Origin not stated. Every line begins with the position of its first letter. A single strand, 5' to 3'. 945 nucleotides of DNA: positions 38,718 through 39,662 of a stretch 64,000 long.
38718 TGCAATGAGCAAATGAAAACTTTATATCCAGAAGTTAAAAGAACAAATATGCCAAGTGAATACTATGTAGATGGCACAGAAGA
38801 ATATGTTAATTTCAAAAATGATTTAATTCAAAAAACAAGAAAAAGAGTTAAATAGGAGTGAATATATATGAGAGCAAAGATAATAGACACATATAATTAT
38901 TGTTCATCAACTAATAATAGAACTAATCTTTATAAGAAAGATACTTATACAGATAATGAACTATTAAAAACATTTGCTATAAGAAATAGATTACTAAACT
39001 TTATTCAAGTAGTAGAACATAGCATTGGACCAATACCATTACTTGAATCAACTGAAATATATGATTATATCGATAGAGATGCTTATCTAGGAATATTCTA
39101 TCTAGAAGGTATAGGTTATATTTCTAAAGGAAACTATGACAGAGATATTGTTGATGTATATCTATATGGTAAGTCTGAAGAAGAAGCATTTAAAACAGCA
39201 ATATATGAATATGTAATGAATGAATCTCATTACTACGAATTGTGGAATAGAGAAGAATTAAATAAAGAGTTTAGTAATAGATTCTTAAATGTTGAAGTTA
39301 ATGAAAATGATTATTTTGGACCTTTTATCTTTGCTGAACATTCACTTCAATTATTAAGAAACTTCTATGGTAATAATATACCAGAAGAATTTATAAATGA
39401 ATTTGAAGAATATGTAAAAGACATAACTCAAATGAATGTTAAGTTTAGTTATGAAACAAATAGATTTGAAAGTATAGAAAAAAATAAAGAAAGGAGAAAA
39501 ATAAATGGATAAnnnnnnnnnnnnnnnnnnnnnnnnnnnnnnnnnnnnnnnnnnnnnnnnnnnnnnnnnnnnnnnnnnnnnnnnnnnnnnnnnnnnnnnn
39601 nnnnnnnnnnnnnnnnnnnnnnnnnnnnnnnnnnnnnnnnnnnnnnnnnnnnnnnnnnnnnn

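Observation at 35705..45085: Thirteen-gene NAD salvage/recycling operon carrying its own NrtR regulator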

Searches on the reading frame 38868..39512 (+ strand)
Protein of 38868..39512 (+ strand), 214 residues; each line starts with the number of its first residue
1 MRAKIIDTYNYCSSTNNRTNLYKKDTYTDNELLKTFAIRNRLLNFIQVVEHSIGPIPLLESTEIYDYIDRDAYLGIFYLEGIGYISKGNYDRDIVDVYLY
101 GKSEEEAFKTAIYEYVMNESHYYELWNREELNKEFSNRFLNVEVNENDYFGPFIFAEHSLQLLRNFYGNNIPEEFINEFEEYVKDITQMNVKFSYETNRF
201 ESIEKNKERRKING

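Call 3: search_protein_families(library=pfam, proteins=[window:38868-39512:+], max_evalue=0.01)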
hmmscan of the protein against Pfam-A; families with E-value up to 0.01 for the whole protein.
window:38868-39512:+ (214 aa): 0 families

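Call 5: search_protein_families(library=ncbifam, proteins=[window:38868-39512:+], max_evalue=0.01)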
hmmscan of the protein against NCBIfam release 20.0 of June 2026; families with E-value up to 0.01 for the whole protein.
window:38868-39512:+ (214 aa): 0 families

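Call 14: find_encoding_contigs(protein=window:38868-39512:+, flank=10000, max_places=6)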
Protein window:38868-39512:+ (214 aa): 17 contigs read that carry it; 6 places shown.
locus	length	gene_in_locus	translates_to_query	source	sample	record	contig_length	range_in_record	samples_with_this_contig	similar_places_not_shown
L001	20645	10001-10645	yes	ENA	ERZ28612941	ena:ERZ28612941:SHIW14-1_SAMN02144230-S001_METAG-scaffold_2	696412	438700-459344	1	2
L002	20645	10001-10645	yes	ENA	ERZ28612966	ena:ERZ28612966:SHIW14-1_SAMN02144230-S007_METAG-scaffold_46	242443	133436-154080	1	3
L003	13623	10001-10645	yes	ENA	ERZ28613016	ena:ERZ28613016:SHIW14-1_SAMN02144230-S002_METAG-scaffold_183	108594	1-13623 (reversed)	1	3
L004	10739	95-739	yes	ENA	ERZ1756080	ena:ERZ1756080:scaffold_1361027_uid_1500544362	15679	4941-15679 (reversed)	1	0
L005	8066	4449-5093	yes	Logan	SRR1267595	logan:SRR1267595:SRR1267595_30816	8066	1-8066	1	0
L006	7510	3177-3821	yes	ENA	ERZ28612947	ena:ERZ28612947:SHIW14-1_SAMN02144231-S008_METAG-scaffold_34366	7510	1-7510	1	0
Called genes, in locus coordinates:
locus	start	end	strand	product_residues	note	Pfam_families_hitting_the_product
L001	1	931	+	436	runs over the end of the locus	PF00009:GTP_EFTU, PF01926:MMR_HSR1, PF02421:FeoB_N, PF03193:RsgA_GTPase (weak), PF00009:GTP_EFTU, PF01926:MMR_HSR1, PF02421:FeoB_N, PF14714:KH_dom-like, +7 more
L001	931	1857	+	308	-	-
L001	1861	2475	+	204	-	PF01863:YgjP-like, PF10263:SprT-like (weak)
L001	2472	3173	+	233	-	PF22435:MRM3-like_sub_bind, PF00588:SpoU_methylase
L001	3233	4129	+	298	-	-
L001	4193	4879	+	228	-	PF03009:GDPD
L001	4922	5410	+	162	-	PF01782:RimM, PF24986:PRC_RimM (weak)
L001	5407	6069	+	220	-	PF01746:tRNA_m1G_MT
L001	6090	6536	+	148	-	-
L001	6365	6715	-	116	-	-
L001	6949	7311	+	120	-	-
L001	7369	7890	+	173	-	-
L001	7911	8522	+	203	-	PF00857:Isochorismatase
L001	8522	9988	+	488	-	PF17767:NAPRTase_N, PF04095:NAPRTase (weak), PF17956:NAPRTase_C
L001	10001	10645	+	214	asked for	-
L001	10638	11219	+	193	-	PF00293:NUDIX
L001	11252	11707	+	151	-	-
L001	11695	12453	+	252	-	PF04973:NMN_transporter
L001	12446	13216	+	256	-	PF02540:NAD_synthase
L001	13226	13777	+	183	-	PF01467:CTP_transf_like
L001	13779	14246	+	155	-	PF02464:CinA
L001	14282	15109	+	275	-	PF00293:NUDIX, PF19368:WHD_AraR (weak), PF21906:WHD_NrtR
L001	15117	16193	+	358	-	PF13793:Pribosyltran_N, PF00156:Pribosyltran, PF14572:Pribosyl_synth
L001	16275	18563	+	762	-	PF02190:LON_substr_bdg, PF13401:AAA_22 (faint), PF00004:AAA, PF07728:AAA_5, PF22667:Lon_lid, PF05362:Lon_C, PF13541:ChlI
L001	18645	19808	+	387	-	-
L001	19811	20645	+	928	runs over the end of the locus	-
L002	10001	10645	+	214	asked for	-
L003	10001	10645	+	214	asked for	-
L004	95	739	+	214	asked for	-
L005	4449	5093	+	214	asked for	-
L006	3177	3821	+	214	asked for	-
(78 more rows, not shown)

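Call 18: search_protein_families(library=phrogs, proteins=[window:38868-39512:+], max_evalue=0.01)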
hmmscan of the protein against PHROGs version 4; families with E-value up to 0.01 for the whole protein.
window:38868-39512:+ (214 aa): 0 families

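Call 24: find_homologous_proteins(query=window:38868-39512:+)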
Query window:38868-39512:+ (214 aa): 22 proteins with E <= 0.001 among 71 candidates.
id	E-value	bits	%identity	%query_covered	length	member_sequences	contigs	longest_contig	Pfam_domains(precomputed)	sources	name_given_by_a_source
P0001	4.2e-126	437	93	100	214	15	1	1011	-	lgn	-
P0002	1.4e-120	419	88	100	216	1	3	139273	-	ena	-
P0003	1.5e-117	409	86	100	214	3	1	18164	-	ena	-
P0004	2.9e-115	402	86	100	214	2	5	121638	-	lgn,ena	-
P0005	3.9e-114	398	87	98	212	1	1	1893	-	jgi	jgi:hypothetical protein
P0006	3.5e-110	385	81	100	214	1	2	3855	-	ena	-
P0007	3.8e-108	378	79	100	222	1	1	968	-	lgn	-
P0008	5.1e-95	335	75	96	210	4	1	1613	-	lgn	-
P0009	1.4e-94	334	74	96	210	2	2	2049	-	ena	-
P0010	3.5e-92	326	74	96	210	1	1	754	-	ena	-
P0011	5.2e-74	267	60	100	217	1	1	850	-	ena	-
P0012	3.6e-73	264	63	100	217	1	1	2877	-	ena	-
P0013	3.4e-71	258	63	97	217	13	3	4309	-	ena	-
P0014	7.6e-66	240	54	100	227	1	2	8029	-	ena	-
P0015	2.1e-65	239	58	93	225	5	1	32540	-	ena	-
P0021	3.1e-32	130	43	93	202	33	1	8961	-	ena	-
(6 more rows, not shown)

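Call 26: find_encoding_contigs(protein=P0015, flank=10000, max_places=2)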
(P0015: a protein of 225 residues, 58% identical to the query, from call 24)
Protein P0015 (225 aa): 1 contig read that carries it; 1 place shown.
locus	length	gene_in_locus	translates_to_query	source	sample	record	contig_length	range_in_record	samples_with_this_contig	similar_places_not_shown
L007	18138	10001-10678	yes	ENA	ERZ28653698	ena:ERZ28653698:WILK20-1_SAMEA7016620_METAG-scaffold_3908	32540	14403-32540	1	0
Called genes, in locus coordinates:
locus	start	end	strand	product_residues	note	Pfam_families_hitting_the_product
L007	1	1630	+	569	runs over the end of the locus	-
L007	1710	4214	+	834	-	PF00702:Hydrolase (faint)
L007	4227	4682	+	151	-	-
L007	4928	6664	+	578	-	PF00664:ABC_membrane, PF02463:SMC_N, PF00005:ABC_tran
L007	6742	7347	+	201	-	-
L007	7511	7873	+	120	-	-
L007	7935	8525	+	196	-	PF00857:Isochorismatase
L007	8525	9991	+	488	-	PF17767:NAPRTase_N, PF04095:NAPRTase (weak), PF17956:NAPRTase_C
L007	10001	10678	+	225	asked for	-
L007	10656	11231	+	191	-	PF00293:NUDIX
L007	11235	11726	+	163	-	PF01467:CTP_transf_like (faint)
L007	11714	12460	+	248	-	PF04973:NMN_transporter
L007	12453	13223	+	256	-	PF02540:NAD_synthase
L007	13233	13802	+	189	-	PF01467:CTP_transf_like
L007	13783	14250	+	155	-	PF02464:CinA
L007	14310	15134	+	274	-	PF00293:NUDIX, PF19368:WHD_AraR (weak), PF21906:WHD_NrtR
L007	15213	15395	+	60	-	-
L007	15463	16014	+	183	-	-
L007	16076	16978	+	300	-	-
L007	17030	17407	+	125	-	PF00376:MerR, PF13411:MerR_1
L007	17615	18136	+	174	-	?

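Call 27: find_encoding_contigs(protein=P0021, flank=10000, max_places=2)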
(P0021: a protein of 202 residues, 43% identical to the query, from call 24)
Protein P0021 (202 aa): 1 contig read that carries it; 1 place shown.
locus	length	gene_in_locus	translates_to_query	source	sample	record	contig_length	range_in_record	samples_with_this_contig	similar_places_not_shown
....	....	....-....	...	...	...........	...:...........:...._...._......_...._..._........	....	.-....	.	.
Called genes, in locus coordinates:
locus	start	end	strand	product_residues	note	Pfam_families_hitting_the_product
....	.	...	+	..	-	?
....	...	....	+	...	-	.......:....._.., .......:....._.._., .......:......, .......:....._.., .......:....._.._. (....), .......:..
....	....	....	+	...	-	-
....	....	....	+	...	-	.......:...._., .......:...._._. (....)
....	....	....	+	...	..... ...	-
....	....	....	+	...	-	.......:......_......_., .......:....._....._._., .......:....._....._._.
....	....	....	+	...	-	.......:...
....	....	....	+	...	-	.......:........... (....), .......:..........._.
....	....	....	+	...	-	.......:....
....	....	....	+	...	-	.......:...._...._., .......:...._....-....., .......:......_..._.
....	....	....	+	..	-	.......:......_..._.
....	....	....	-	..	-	?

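Call 29: find_related_loci(query=A1, collection=genome_contigs, flank=10000)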
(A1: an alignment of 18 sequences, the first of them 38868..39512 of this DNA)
Query A1 (214 aa) in genome_contigs; peptide patterns used: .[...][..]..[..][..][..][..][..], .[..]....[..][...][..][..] (x = any residue, [..] = any of these).
85 stretches matched a pattern; 9 encode a relative of the query (tblastn E <= 1e-3); 9 distinct loci.
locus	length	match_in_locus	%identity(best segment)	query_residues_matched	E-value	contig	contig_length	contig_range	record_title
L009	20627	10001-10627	61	1-207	1e-74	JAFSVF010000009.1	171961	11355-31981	MAG: Bacilli bacterium isolate RGIG3504 Goat_Rumen.Co__c931609, whole genome shotgun sequence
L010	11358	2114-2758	51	1-214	7e-68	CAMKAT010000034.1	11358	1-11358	MAG: uncultured Bacillales bacterium isolate SRR12081297_bin.31_metaWRAP_v1.3_MAG genome assembly, contig: ERZ12289777.1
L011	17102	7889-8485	44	5-209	5e-41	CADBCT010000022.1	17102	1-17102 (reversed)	MAG: uncultured Erysipelotrichaceae bacterium isolate RUG13858 genome assembly, contig: RUG13858_asm_22, whole genome sh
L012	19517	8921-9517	43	5-209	1e-39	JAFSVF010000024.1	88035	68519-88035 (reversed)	MAG: Bacilli bacterium isolate RGIG3504 Goat_Rumen.Co__c2786497, whole genome shotgun sequence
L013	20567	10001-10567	43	6-205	2e-38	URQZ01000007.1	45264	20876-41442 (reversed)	uncultured Tenericutes bacterium isolate UMGS1271 genome assembly, contig: NODE_253_length_45264_cov_8.074521, whole gen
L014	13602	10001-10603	41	5-211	4e-38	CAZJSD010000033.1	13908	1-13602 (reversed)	MAG TPA_asm: uncultured Muribaculaceae bacterium isolate SRP278969_co1_136 genome assembly, contig: NODE_5987_length_139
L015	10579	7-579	40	1-200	1e-36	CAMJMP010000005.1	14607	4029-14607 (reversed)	MAG: uncultured Tenericutes bacterium isolate SRR12081299_bin.26_metaWRAP_v1.3_MAG genome assembly, contig: ERZ12289776.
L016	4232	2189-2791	36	1-211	8e-33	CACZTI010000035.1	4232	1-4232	MAG: uncultured Erysipelotrichaceae bacterium isolate RUG12925 genome assembly, contig: RUG12925_asm_35, whole genome sh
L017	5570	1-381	46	82-212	3e-29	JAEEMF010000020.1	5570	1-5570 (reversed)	MAG: Bacilli bacterium isolate Tb.RUG.233 k141_3148261_flag=1_multi=29.6999_len=5570, whole genome shotgun sequence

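Call 52: predict_structure(alignment_id=A1)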
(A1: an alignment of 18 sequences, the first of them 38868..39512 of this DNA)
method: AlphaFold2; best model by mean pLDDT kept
length: 214 residues; sequences in the alignment: 18
mean_pLDDT: 89.7   pTM: 0.86
mean pLDDT of the five models: 89.7, 89.2, 88.5, 87.9, 86.2
residues with pLDDT >= 90: 143; 70-90: 58; 50-70: 10; < 50: 3
segments of 3 or more residues with pLDDT < 50: none
pLDDT, mean of each block of 10 residues (from residue 1): 92 85 91 97 96 88 86 95 91 88 98 97 94 89 76 96 97 97 91 94 65 50
secondary structure, 60 per line:
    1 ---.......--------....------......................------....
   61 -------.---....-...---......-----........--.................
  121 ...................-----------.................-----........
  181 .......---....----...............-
elements in order: E4-10 H19-22 H29-50 H57-60 H72-75 E77-79 E83-88 E94-101 H104-139 H151-167 H173-187 E191-194 E199-202 H203-213

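Call 60: fold_search(model_id=the predicted structure, library=pdb)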
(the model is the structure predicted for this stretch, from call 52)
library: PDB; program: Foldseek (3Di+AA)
matches with E <= 10: 57; with E <= 0.001: 0
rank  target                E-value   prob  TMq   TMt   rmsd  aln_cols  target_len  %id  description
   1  4i6i                  1.5e+00  0.04  0.13  0.07  11.0       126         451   10  Crystal structure of rabbit ryanodine receptor 1 (residues 1-559) disease mutant R45C (released 2013-02-20)
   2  8d9w_e                1.7e+00  0.03  0.12  0.16  16.7       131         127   14  beta-Arf1 homodimeric interface within AP-1, Arf1, Nef, MHC-I lattice on narrow tubes (released 2023-07-05)
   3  3r2d_B                2.8e+00  0.11  0.21  0.29   8.7        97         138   12  Crystal Structure of Antitermination Factors NusB and NusE in complex with dsRNA (released 2011-06-22)
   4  4f7r_A                2.8e+00  0.02  0.13  0.13  17.3       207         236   11  Crystal structure of 14-3-3 protein from Giardia intestinalis (released 2013-05-22)
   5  8up1_A                3.3e+00  0.03  0.16  0.11  16.8       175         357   11  CryoEM Structure of Allosterically Switchable De Novo Protein sr322, In Closed State without Effector Peptide (released 2024-08-14)
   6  3d4x_B                3.5e+00  0.03  0.16  0.22  17.2       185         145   12  Crystal structure determination of cat (Felis silvestris catus) hemoglobin at 2.2 angstrom resolution (released 2009-05-19)
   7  3vre_B                4.2e+00  0.03  0.16  0.22  16.6       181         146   11  The crystal structure of hemoglobin from woolly mammoth in the deoxy form (released 2012-11-07)
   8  9ddl                  4.2e+00  0.02  0.15  0.16  15.7       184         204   11  Glutathione transferase sigma class from Taenia solium 1.3 (released 2025-06-11)
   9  8zwc_A                4.2e+00  0.01  0.16  0.08  18.7       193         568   14  Cryo-EM Structure of the BLOC-3 complex (released 2025-12-17)
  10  2c74_B                4.4e+00  0.04  0.14  0.13  17.8       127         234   12  14-3-3 Protein Eta (Human) Complexed to Peptide (released 2005-12-02)
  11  6q6p_B                4.7e+00  0.03  0.17  0.21  13.1       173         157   15  Antarctic fish cytoglobin 1 from D.mawsoni (released 2020-01-15)
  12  7y4w_C                5.5e+00  0.02  0.15  0.06  18.0        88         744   17  The cryo-EM structure of human ERAD retro-translocation complex (released 2023-10-18)
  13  8p0b_A                5.5e+00  0.02  0.15  0.08  11.0       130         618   13  Thogoto virus polymerase in Mode B conformation and bound to 32-mer loop promoter RNA (released 2024-05-22)
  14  7wmp_m                5.5e+00  0.01  0.12  0.13  21.1       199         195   12  Tail structure of Helicobacter pylori bacteriophage KHP30 (released 2023-03-01)
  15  4esa_B                5.8e+00  0.03  0.16  0.22  16.9       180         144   11  X-ray structure of carbonmonoxy hemoglobin of Eleginops maclovinus (released 2012-11-07)
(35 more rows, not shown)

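Call 81: find_related_loci(query=A1, collection=viral_contigs, flank=10000)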
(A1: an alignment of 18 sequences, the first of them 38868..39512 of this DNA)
Query A1 (214 aa) in viral_contigs; peptide patterns used: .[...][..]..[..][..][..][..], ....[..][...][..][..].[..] (x = any residue, [..] = any of these).
49 stretches matched a pattern, but none encodes a relative of the query by tblastn (E <= 1e-3).

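Call 83: find_encoding_contigs(protein=P0002, flank=10000, max_places=1)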
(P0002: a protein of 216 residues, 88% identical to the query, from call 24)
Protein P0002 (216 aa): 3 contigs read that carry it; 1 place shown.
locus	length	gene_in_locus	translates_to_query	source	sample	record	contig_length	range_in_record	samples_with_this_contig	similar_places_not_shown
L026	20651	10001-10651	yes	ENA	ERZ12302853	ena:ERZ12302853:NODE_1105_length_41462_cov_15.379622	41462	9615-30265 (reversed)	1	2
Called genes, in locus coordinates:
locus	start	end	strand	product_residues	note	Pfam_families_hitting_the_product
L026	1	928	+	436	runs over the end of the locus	PF00009:GTP_EFTU, PF01926:MMR_HSR1, PF02421:FeoB_N, PF03193:RsgA_GTPase (weak), PF00009:GTP_EFTU, PF01926:MMR_HSR1, PF02421:FeoB_N, PF14714:KH_dom-like, +7 more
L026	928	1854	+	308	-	-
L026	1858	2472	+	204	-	PF01863:YgjP-like, PF10263:SprT-like (weak)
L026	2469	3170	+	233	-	PF22435:MRM3-like_sub_bind, PF00588:SpoU_methylase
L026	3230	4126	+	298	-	-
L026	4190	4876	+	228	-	PF03009:GDPD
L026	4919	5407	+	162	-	PF01782:RimM, PF24986:PRC_RimM (weak)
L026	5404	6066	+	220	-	PF01746:tRNA_m1G_MT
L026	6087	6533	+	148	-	-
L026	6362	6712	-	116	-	-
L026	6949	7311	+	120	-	-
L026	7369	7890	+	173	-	-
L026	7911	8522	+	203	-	PF00857:Isochorismatase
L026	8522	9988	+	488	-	PF17767:NAPRTase_N, PF04095:NAPRTase (weak), PF17956:NAPRTase_C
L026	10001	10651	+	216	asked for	-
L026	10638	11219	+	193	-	PF00293:NUDIX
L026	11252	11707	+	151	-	-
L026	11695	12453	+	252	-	PF04973:NMN_transporter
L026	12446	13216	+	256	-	PF02540:NAD_synthase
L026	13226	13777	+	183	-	PF01467:CTP_transf_like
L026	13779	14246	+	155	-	PF02464:CinA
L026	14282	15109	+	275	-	PF00293:NUDIX, PF19368:WHD_AraR (weak), PF21906:WHD_NrtR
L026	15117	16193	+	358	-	PF13793:Pribosyltran_N, PF00156:Pribosyltran, PF14572:Pribosyl_synth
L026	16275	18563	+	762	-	PF02190:LON_substr_bdg, PF13401:AAA_22 (faint), PF00004:AAA, PF07728:AAA_5, PF22667:Lon_lid, PF05362:Lon_C, PF13541:ChlI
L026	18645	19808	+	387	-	-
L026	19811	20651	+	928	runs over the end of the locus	-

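Call 84: find_encoding_contigs(protein=P0004, flank=10000, max_places=1)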
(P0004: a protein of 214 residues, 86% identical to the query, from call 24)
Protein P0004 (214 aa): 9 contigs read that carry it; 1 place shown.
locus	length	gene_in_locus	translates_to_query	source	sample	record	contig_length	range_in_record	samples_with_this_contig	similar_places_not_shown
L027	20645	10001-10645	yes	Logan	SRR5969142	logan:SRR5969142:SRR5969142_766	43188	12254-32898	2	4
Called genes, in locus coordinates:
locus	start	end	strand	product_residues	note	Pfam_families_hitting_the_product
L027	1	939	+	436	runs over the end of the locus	PF00009:GTP_EFTU, PF01926:MMR_HSR1, PF02421:FeoB_N, PF03193:RsgA_GTPase, PF00009:GTP_EFTU, PF01926:MMR_HSR1, PF02421:FeoB_N, PF14714:KH_dom-like, +7 more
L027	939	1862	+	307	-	-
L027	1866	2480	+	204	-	PF01863:YgjP-like, PF10263:SprT-like (weak)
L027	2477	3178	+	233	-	PF22435:MRM3-like_sub_bind, PF00588:SpoU_methylase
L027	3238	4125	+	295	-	-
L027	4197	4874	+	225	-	PF03009:GDPD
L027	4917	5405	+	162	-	PF01782:RimM, PF24986:PRC_RimM (weak)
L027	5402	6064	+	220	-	PF01746:tRNA_m1G_MT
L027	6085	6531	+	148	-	-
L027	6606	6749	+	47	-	-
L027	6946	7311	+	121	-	-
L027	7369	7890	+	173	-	-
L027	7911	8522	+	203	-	PF00857:Isochorismatase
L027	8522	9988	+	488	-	PF17767:NAPRTase_N, PF04095:NAPRTase (weak), PF17956:NAPRTase_C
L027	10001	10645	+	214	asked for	-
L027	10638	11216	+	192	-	PF00293:NUDIX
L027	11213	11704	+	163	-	PF01467:CTP_transf_like (weak), PF08218:Citrate_ly_lig (faint)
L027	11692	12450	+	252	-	PF04973:NMN_transporter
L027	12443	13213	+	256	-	PF02540:NAD_synthase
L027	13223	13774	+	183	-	PF01467:CTP_transf_like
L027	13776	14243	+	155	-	PF02464:CinA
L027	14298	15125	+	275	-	PF00293:NUDIX, PF19368:WHD_AraR (weak), PF21906:WHD_NrtR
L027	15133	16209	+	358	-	PF13793:Pribosyltran_N, PF00156:Pribosyltran, PF14572:Pribosyl_synth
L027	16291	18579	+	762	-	PF02190:LON_substr_bdg, PF13401:AAA_22 (faint), PF00004:AAA, PF07728:AAA_5, PF22667:Lon_lid, PF05362:Lon_C, PF13541:ChlI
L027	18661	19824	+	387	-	-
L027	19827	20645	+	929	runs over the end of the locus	-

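Call 96: search_protein_representatives(alignment_id=A1)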
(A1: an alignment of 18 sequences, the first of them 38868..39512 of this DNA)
Query: 18 sequences, 216 profile positions. Proteins with E-value up to 0.001 (for the whole library): 104; up to 1e-10: 66; up to 1e-30: 28. The best 104 are listed.
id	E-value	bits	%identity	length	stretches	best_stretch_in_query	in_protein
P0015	3.2e-98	344.3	-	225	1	1-216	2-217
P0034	1.1e-70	254.2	-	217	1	2-209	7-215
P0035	3.9e-58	213.3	-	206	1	1-215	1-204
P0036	8.5e-55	202.3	-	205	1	5-212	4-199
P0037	5.7e-53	196.4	-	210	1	4-212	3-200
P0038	1.4e-51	191.8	-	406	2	15-210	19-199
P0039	5.6e-49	183.3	-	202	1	4-208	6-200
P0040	7.2e-48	179.7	-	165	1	66-204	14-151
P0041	7.3e-48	179.7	-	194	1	3-204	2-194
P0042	3.7e-46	174.1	-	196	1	5-210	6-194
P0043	2.8e-43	164.7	-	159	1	1-165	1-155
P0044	4.7e-43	164.0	-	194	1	17-207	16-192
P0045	8.6e-43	163.1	-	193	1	4-204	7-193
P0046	4.9e-41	157.4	-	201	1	4-206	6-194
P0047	4.9e-39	150.8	-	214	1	3-208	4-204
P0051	1.5e-37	146.0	-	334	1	2-209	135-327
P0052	1.7e-37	145.8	-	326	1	4-209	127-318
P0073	1.1e-22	97.4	-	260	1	25-206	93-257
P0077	2.5e-19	86.4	-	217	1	18-209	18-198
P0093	2.0e-12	63.8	-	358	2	14-123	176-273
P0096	7.0e-11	58.8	-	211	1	18-212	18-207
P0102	3.0e-10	56.7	-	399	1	26-187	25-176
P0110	9.6e-08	48.5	-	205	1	19-212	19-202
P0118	2.9e-06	43.7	-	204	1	12-208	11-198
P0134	4.2e-04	36.6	-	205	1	11-212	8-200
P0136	6.6e-04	36.0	-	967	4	44-138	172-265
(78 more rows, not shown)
